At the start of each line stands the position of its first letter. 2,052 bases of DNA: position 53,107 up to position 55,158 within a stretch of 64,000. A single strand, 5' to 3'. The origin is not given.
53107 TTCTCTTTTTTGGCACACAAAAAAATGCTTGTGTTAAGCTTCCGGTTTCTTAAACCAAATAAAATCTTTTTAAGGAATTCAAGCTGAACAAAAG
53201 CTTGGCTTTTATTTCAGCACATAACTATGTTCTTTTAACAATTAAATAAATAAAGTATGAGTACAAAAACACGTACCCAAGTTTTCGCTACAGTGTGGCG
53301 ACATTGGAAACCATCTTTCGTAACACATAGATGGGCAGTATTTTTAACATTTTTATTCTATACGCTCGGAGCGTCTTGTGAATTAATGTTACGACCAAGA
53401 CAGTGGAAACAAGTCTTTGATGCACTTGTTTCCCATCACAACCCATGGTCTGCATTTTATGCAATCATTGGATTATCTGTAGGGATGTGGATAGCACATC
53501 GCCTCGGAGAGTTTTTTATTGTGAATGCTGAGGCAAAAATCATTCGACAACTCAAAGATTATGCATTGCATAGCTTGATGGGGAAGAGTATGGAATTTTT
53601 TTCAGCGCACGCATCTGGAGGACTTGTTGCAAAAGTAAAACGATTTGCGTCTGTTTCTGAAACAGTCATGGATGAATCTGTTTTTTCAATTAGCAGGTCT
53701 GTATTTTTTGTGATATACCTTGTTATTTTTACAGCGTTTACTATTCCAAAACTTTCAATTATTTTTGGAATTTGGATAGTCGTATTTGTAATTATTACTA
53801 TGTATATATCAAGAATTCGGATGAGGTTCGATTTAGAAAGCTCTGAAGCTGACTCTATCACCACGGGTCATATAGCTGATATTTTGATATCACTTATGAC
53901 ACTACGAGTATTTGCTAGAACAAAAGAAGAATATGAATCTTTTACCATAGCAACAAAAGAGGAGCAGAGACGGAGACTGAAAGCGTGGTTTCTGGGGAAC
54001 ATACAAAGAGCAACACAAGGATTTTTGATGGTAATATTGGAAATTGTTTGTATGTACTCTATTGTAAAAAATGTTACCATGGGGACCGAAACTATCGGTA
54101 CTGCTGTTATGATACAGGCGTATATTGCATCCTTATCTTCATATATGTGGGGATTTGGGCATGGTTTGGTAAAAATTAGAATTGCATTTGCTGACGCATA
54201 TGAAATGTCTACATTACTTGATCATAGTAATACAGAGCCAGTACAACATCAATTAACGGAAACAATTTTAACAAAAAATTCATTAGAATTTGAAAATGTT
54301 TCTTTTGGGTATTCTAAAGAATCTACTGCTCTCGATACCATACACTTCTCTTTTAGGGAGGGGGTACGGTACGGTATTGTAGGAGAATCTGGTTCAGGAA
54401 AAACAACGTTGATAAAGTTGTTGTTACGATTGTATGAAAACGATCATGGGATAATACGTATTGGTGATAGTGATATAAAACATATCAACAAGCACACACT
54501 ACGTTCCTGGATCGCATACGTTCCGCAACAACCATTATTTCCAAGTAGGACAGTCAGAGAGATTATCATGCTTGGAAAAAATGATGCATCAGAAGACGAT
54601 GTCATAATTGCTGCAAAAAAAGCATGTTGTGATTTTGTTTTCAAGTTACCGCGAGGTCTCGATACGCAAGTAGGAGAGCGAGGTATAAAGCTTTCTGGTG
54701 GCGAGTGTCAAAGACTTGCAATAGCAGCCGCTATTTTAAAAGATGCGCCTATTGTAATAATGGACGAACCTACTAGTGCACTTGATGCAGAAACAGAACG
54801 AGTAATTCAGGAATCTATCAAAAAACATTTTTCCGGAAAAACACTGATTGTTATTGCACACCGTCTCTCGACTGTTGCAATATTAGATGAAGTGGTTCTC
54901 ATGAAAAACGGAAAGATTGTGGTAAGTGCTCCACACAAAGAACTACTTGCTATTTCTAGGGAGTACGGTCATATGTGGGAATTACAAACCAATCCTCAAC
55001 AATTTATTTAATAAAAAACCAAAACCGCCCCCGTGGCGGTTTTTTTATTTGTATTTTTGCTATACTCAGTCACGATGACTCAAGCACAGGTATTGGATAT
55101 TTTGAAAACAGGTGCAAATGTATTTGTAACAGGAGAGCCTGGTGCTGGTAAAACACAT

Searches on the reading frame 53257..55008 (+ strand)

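Call 54: search_protein_families(library=pfam, proteins=[window:53257-55008:+], max_evalue=0.001)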
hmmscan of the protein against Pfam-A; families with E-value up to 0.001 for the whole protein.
window:53257-55008:+ (584 aa): 5 families
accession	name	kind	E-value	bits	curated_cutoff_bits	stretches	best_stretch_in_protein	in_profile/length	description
PF00005.33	ABC_tran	-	6.9e-30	104.9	25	1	359-507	1-137/137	ABC transporter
PF00664.28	ABC_membrane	-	4.1e-19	69.8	28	1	47-295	19-272/274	ABC transporter transmembrane region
PF02463.25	SMC_N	-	5.2e-08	33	40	1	478-549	136-211/220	RecF/RecN/SMC N terminal domain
PF13304.12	AAA_21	-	3.5e-06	27.7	27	0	373-392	3-22/304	AAA domain, putative AbiEii toxin, Type IV TA system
PF13401.12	AAA_22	-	0.00047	20.9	27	0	374-404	10-33/130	AAA domain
